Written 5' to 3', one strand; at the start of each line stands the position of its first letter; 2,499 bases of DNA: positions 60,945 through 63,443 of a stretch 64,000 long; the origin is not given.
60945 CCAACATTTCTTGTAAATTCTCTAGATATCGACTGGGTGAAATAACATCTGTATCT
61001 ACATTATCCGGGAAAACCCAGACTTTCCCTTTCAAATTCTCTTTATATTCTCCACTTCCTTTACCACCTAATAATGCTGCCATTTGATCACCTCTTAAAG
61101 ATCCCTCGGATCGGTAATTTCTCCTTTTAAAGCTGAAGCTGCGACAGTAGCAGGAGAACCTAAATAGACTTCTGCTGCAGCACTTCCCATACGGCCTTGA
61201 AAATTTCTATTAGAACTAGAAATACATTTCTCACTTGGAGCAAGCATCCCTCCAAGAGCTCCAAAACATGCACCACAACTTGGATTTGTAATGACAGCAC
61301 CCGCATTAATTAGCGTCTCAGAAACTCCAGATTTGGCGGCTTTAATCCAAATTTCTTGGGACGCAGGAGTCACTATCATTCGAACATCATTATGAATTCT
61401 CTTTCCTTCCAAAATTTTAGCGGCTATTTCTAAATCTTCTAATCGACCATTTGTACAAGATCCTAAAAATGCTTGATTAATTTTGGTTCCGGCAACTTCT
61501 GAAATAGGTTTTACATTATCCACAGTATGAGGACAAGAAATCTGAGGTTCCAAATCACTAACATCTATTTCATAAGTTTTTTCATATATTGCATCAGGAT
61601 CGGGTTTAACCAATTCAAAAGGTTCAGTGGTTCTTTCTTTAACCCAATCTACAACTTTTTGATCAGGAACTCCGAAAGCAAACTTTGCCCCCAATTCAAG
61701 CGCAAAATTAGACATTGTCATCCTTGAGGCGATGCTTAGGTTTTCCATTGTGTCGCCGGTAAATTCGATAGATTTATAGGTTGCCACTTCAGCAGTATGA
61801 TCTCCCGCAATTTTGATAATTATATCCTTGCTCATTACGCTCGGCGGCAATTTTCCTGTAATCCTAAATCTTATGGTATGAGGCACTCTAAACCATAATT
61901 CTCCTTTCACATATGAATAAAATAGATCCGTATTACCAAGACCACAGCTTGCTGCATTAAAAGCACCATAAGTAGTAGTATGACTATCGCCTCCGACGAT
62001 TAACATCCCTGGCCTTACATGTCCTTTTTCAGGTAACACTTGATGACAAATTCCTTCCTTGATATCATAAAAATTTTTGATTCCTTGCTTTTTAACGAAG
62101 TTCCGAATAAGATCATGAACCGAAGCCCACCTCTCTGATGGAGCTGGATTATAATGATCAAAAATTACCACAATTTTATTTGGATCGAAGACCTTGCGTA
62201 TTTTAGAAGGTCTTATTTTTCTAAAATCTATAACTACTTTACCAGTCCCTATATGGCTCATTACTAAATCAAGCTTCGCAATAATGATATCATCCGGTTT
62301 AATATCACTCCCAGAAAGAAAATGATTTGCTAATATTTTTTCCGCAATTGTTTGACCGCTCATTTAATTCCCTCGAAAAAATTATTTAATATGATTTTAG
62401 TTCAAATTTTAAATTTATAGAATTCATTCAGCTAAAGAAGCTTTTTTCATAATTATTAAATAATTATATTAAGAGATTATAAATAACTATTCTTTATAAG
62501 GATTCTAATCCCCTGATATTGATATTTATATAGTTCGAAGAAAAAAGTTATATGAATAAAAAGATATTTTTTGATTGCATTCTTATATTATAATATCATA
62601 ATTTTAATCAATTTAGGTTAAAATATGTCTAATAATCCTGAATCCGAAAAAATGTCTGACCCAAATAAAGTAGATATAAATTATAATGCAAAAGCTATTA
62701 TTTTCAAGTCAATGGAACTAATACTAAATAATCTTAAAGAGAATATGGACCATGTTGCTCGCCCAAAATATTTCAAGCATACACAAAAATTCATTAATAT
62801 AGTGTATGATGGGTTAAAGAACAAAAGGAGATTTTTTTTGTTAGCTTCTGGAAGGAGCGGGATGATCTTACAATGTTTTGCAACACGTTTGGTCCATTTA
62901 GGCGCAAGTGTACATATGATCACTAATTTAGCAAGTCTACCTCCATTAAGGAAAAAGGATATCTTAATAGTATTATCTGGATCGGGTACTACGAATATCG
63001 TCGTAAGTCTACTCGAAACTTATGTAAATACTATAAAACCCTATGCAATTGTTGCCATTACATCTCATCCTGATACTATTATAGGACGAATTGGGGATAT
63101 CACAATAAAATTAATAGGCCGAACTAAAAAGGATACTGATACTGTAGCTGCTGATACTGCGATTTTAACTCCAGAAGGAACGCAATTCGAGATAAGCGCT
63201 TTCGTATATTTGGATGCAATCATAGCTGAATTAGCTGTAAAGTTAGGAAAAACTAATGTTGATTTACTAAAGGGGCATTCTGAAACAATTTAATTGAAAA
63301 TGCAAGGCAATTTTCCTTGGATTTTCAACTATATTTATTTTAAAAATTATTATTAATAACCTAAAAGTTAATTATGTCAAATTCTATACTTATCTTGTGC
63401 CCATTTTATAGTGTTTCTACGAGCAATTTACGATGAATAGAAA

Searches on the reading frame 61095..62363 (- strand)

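Call 56: search_protein_families(library=pfam, proteins=[window:61095-62363:-], max_evalue=0.001)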
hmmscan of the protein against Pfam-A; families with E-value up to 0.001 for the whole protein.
window:61095-62363:- (422 aa): 1 family
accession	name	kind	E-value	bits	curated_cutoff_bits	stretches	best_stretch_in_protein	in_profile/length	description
PF00330.25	Aconitase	-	7.9e-93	312.4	28.7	2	74-290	78-306/463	Aconitase family (aconitate hydratase)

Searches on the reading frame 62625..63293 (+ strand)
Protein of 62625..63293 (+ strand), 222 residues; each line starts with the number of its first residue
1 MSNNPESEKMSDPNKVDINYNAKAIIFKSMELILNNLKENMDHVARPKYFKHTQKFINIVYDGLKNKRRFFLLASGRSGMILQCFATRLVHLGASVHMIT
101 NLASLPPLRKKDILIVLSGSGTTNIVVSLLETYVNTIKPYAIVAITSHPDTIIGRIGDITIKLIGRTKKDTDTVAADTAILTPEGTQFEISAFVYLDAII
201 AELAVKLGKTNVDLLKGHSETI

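Call 56: search_protein_families(library=pfam, proteins=[window:62625-63293:+], max_evalue=0.001)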
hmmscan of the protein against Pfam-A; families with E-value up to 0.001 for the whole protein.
window:62625-63293:+ (222 aa): 2 families
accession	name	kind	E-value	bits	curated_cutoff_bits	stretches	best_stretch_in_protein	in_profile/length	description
PF01380.27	SIS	-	2.7e-08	34.1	25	1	64-169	2-110/131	SIS domain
PF13580.11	SIS_2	-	3.8e-05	24.2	27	0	100-132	93-125/138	SIS domain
